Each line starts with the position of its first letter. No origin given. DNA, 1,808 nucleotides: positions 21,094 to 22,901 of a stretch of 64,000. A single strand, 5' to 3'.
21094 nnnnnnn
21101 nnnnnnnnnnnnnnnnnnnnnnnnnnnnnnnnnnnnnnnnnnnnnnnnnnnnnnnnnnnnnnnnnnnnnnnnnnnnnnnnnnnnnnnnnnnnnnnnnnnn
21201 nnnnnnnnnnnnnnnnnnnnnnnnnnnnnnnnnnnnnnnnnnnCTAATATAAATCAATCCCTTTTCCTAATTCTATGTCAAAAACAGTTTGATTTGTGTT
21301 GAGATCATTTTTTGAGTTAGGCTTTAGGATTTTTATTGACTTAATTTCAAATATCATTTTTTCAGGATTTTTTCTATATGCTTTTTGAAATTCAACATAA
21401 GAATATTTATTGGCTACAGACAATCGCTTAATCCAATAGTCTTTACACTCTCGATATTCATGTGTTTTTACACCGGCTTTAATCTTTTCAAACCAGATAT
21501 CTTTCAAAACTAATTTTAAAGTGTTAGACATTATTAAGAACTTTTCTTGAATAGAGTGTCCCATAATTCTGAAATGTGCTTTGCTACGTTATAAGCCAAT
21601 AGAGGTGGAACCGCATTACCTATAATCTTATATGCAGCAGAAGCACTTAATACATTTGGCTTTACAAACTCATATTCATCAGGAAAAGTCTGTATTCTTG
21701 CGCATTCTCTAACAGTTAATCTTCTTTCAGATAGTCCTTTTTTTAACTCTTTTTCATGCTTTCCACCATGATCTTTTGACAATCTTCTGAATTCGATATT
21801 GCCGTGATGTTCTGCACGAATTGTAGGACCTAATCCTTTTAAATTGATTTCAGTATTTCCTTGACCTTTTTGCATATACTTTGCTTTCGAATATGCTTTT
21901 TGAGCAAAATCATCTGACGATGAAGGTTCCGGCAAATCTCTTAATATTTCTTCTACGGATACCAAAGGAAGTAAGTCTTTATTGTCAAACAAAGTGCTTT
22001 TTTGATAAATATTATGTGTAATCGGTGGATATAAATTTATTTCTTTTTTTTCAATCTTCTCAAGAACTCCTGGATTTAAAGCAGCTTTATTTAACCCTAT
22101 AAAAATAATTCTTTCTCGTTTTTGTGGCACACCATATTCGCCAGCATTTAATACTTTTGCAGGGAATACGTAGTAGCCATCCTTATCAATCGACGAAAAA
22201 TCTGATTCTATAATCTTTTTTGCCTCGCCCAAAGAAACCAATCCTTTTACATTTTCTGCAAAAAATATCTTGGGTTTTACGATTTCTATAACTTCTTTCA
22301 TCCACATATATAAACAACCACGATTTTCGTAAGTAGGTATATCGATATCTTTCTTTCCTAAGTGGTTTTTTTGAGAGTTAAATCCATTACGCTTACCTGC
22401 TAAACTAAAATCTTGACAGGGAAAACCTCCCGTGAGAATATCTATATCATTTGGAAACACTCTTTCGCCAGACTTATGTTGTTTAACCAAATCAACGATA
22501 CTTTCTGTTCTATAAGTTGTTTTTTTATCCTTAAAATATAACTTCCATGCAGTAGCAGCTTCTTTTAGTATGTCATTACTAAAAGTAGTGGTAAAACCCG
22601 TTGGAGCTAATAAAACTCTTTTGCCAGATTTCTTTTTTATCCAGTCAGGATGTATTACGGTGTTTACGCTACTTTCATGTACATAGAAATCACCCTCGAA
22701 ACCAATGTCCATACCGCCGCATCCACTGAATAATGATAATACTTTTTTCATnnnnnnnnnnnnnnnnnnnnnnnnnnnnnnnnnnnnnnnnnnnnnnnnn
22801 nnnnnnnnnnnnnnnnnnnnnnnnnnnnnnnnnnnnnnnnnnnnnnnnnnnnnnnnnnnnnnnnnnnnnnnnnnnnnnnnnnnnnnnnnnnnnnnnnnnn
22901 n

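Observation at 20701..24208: Compact R-M cassette (Dcm MTase plus divergent candidate REase plus ASCH-like protein) bracketed by imperfect ~70-bp direct repeats carrying a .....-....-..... inverted repeat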

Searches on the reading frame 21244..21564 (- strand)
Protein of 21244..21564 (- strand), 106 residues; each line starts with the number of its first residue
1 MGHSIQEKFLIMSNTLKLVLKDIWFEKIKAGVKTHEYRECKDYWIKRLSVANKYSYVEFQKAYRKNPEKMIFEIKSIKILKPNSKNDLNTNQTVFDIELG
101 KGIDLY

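Call 9: search_protein_families(library=pfam, proteins=[window:21244-21564:-], max_evalue=0.1)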
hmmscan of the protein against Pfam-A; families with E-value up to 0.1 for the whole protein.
window:21244-21564:- (106 aa): 2 families
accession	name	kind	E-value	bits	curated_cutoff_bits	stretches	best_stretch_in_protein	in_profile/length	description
PF04266.20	ASCH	-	0.046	14.8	21.2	1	21-77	4-53/103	ASCH domain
PF09062.15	Endonuc_subdom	-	0.091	14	24.4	0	15-75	14-78/98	PI-PfuI Endonuclease subdomain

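Call 12: search_protein_families(library=ncbifam, proteins=[window:21244-21564:-], max_evalue=0.1)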
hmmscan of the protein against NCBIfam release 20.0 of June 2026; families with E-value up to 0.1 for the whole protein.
window:21244-21564:- (106 aa): 0 families

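Call 15: search_protein_families(library=padloc, proteins=[window:21244-21564:-], max_evalue=0.1)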
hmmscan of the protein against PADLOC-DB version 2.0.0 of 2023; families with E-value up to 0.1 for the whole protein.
window:21244-21564:- (106 aa): 0 families

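Call 73: search_protein_representatives(protein=window:21244-21531:-)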
Query: 95 residues. Proteins with E-value up to 0.001 (for the whole library): 1049; up to 1e-10: 38; up to 1e-30: 1. The best 150 are listed.
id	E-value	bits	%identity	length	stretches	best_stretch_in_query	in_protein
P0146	1.1e-42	160.1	84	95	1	2-92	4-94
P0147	3.8e-25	104.0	58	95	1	1-90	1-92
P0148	1.1e-22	96.1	58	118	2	33-93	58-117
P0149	2.9e-21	91.6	56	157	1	4-91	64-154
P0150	7.5e-19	83.9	53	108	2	42-91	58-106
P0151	1.4e-17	79.9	57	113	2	1-37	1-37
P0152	2.4e-17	79.1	52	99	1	3-92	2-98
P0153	8.4e-17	77.3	54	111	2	32-90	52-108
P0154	1.5e-16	76.5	49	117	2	4-39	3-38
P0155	7.0e-16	74.4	48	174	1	4-90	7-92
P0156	3.2e-15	72.3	51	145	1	4-92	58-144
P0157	3.8e-15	72.0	33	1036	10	24-60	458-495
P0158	4.6e-15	71.8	55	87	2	1-48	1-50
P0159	6.3e-15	71.3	58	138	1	5-90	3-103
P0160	1.0e-14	70.6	58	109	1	4-92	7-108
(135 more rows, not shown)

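Call 77: search_protein_families(library=pfam, alignment_id=A5, max_evalue=0.001)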
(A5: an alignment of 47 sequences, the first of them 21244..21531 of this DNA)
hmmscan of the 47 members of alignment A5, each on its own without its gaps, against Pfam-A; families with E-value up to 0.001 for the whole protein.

A. member 1, window:21244-21531:- (95 aa): 0 families

B. families by the number of members that match (of 47 scanned): 1 family
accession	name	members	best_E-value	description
PF04266.20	ASCH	4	0.00029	ASCH domain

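Call 78: search_solved_structures(query=A5, max_evalue=1)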
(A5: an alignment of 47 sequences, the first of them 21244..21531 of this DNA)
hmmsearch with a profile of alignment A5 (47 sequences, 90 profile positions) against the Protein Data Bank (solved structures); distinct sequences matched with E-value up to 1: 1.
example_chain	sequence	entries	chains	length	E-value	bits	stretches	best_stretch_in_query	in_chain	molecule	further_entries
1xne_A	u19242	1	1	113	0.86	13.3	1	1-29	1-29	hypothetical protein PF0469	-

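Call 92: predict_structure(alignment_id=A5)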
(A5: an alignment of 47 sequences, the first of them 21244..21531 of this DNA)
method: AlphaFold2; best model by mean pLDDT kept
length: 95 residues; sequences in the alignment: 47
mean_pLDDT: 92.7   pTM: 0.81
mean pLDDT of the five models: 92.7, 92.3, 91.5, 90.6, 89.9
residues with pLDDT >= 90: 78; 70-90: 15; 50-70: 2; < 50: 0
segments of 3 or more residues with pLDDT < 50: none
pLDDT, mean of each block of 10 residues (from residue 1): 90 96 96 88 93 96 95 89 96 85
secondary structure, 60 per line:
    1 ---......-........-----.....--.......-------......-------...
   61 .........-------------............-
elements in order: E4-9 H11-18 E24-28 H31-37 E45-50 E58-69 E83-94

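Call 98: fold_search(model_id=the predicted structure, library=pdb)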
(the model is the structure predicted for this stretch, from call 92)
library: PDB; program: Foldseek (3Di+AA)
matches with E <= 10: 787; with E <= 0.001: 0
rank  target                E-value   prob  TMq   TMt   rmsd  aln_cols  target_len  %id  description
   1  3iuw_A                1.9e-03  1.00  0.53  0.62   4.4       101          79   12  Crystal structure of Activating signal cointegrator (NP_814290.1) from ENTEROCOCCUS FAECALIS V583 at 1.58 A resolution (released 2009-09-15)
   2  3iuw_B                2.4e-03  1.00  0.52  0.60   4.6        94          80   14  Crystal structure of Activating signal cointegrator (NP_814290.1) from ENTEROCOCCUS FAECALIS V583 at 1.58 A resolution (released 2009-09-15)
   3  2z0t_B                8.6e-03  1.00  0.56  0.50   5.2       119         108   17  Crystal structure of hypothetical protein PH0355 (released 2007-11-13)
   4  5eim_B                1.0e-02  0.98  0.47  0.33   5.6        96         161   18  YTH domain-containing protein mmi1 and RNA complex (released 2016-01-27)
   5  9qem_B                1.2e-02  0.87  0.37  0.30   5.9       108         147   13  Crystal structure of YTHDF2 in complex with compound 3 (AI-DF2-11) (released 2025-07-09)
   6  5dnp_B                1.8e-02  0.96  0.47  0.37   5.6        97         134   16  Crystal structure of Mmi1 YTH domain (released 2016-04-06)
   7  4wqn_A                1.9e-02  0.93  0.42  0.32   5.7       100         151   14  Crystal structure of N6-methyladenosine RNA reader YTHDF2 (released 2014-11-19)
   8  4rdo_E                2.1e-02  0.90  0.42  0.33   5.7       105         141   16  Structure of YTH-YTHDF2 in the free state (released 2014-12-24)
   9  2z0t_A                2.4e-02  0.98  0.52  0.46   5.4       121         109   16  Crystal structure of hypothetical protein PH0355 (released 2007-11-13)
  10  5eip_A                2.4e-02  0.95  0.48  0.38   5.4        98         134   14  apo-structure of YTH domain of SpMmi1 (released 2016-01-27)
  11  4rdo_D                2.6e-02  0.92  0.43  0.33   5.5       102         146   16  Structure of YTH-YTHDF2 in the free state (released 2014-12-24)
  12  5h8a_B                2.7e-02  0.96  0.50  0.33   5.4        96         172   14  Mmi1 YTH domain (released 2016-01-13)
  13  7qkn_B                2.7e-02  0.92  0.44  0.28   5.4       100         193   16  Crystal structure of YTHDF1 YTH domain in complex with the ebsulfur derivative compound 7 (released 2022-11-23)
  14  4rdo_F                2.9e-02  0.89  0.43  0.33   5.7       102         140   15  Structure of YTH-YTHDF2 in the free state (released 2014-12-24)
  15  7z93_A                3.5e-02  0.90  0.44  0.34   5.3       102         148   14  Crystal structure of YTHDF2 with compound YLI_DF_022 (released 2022-03-30)
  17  5gus_A                3.7e-02  0.99  0.61  0.43   4.2       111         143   13  Crystal structure of ASCH domain from Zymomonas mobilis (released 2017-08-30)
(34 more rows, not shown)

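Call 102: search_protein_families(library=phrogs, proteins=[window:21244-21531:-], max_evalue=0.001)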
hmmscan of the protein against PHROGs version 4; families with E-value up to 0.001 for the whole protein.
window:21244-21531:- (95 aa): 1 family
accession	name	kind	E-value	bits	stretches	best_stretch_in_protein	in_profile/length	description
phrog_625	-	unknown function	7.8e-15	55.9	1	4-91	3-92/98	-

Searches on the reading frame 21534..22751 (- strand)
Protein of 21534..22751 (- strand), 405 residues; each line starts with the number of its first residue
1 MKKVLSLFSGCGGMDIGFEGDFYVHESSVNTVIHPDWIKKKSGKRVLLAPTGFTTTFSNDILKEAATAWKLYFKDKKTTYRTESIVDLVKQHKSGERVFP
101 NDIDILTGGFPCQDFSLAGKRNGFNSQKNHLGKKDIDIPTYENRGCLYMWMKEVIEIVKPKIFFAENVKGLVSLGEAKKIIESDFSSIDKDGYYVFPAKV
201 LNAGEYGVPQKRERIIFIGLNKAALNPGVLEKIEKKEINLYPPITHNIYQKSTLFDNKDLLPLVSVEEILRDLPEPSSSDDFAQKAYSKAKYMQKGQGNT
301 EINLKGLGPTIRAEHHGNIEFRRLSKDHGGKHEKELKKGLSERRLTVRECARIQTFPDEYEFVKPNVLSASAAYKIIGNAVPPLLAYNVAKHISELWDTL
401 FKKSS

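Call 9: search_protein_families(library=pfam, proteins=[window:21534-22751:-], max_evalue=0.1)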
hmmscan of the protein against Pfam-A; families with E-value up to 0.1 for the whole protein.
window:21534-22751:- (405 aa): 1 family
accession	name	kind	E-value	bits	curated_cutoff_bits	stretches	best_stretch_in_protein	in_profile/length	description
PF00145.23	DNA_methylase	-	1.1e-58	199.6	22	1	3-394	2-323/324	C-5 cytosine-specific DNA methylase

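Call 12: search_protein_families(library=ncbifam, proteins=[window:21534-22751:-], max_evalue=0.1)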
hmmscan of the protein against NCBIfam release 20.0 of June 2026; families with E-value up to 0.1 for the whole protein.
window:21534-22751:- (405 aa): 3 families
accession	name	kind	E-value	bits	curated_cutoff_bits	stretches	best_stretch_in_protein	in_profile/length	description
TIGR00675.1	dcm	superfamily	1.9e-53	182.2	100.65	1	4-393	1-329/329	DNA (cytosine-5-)-methyltransferase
NF007772.0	PRK10458.1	subfamily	3.2e-19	68.8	710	2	97-222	165-288/472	DNA cytosine methylase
NF038310.1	lysogeny_AimR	equivalog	0.06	12.4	70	1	58-155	99-194/365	AimR family lysis-lysogeny pheromone receptor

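Call 15: search_protein_families(library=padloc, proteins=[window:21534-22751:-], max_evalue=0.1)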
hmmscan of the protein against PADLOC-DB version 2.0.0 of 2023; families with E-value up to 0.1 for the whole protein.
window:21534-22751:- (405 aa): 62 families (the best 25 are shown)
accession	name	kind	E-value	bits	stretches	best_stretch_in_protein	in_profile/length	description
PDLC03378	MTase_II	-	4.9e-77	257.5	1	2-403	3-336/344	Type II methyltransferase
PDLC03272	MTase_II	-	1.6e-59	200.1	1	3-398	76-391/407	Type II methyltransferase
PDLC00031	DruM2|DruM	-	5.8e-52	175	2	3-278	13-214/361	DNA cytosine methylase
PDLC03234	MTase_II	-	3.8e-51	172.5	3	51-292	24-226/375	Type II methyltransferase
PDLC00027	DruM2|DruM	-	3.8e-48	162.7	3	48-222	28-173/361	DNA cytosine methylase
PDLC03326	MTase_II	-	6.8e-47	158.5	2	51-296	24-240/412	Type II methyltransferase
PDLC00026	DruM2|DruM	-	4.3e-44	149.4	1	3-398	6-319/336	DNA cytosine methylase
PDLC00030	DruM2|DruM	-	2.3e-42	143.5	2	51-398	25-365/380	DNA cytosine methylase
PDLC00033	DruM2|DruM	-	1.6e-39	134.2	1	4-395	24-362/368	DNA cytosine methylase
PDLC02649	DrmMII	-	7.1e-38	128.6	2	75-223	90-222/422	DrmMII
PDLC03232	MTase_II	-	5.1e-35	119.2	2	100-245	130-269/465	Type II methyltransferase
PDLC02650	DrmMII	-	7.4e-35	118.7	2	187-393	210-414/435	DrmMII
PDLC03355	MTase_II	-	6.8e-34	115.6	2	51-251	24-213/377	Type II methyltransferase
PDLC02648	DrmMII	-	1.8e-31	107.4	2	83-287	83-291/468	DrmMII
PDLC02656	DrmMII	-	2.5e-31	107.1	2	101-227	75-209/491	DrmMII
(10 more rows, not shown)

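Call 62: search_solved_structures(query=window:21534-22751:-, max_evalue=1e-10)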
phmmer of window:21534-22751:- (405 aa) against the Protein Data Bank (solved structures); distinct sequences matched with E-value up to 1e-10: 39.
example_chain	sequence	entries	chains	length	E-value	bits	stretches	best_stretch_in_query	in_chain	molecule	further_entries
1dct_A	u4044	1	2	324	8e-23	84.4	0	342-394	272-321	PROTEIN (MODIFICATION METHYLASE HAEIII)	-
3ubt_Y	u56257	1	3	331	2.4e-22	82.8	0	342-395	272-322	Modification methylase HaeIII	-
10mh_A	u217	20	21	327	3.1e-21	79.1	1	94-389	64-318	PROTEIN (CYTOSINE-SPECIFIC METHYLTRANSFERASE HHAI) | HaeIII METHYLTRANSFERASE | Modification methylase HhaI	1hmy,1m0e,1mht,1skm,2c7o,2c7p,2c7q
2i9k_A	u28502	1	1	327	4.1e-21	78.7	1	94-389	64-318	Modification methylase HhaI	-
1svu_A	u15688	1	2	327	4.1e-21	78.7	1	51-389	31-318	Modification methylase HhaI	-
1fjx_A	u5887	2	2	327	4.6e-21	78.6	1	94-389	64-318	HHAI DNA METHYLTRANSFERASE | MODIFICATION METHYLASE HHAI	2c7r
2uyh_A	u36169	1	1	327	7.3e-21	77.9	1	48-389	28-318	MODIFICATION METHYLASE HHAI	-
2zcj_A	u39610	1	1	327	7.9e-21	77.8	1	94-389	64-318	Modification methylase HhaI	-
2uz4_A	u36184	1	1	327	1.5e-20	76.9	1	94-389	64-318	MODIFICATION METHYLASE HHAI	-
2uyc_A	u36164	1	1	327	1.6e-20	76.8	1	94-389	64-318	MODIFICATION METHYLASE HHAI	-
2z6q_A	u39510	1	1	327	2e-20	76.5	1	48-389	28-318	Modification methylase HhaI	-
2z6u_A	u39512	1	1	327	2.1e-20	76.4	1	94-389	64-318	Modification methylase HhaI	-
2z6a_A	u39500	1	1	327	5.5e-20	75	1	94-389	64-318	Modification methylase HhaI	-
8yf3_A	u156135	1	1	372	2.1e-17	66.5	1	98-225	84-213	Cytosine-specific methyltransferase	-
9ped_A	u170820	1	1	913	8.3e-15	58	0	342-396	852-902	DNA (cytosine-5)-methyltransferase 1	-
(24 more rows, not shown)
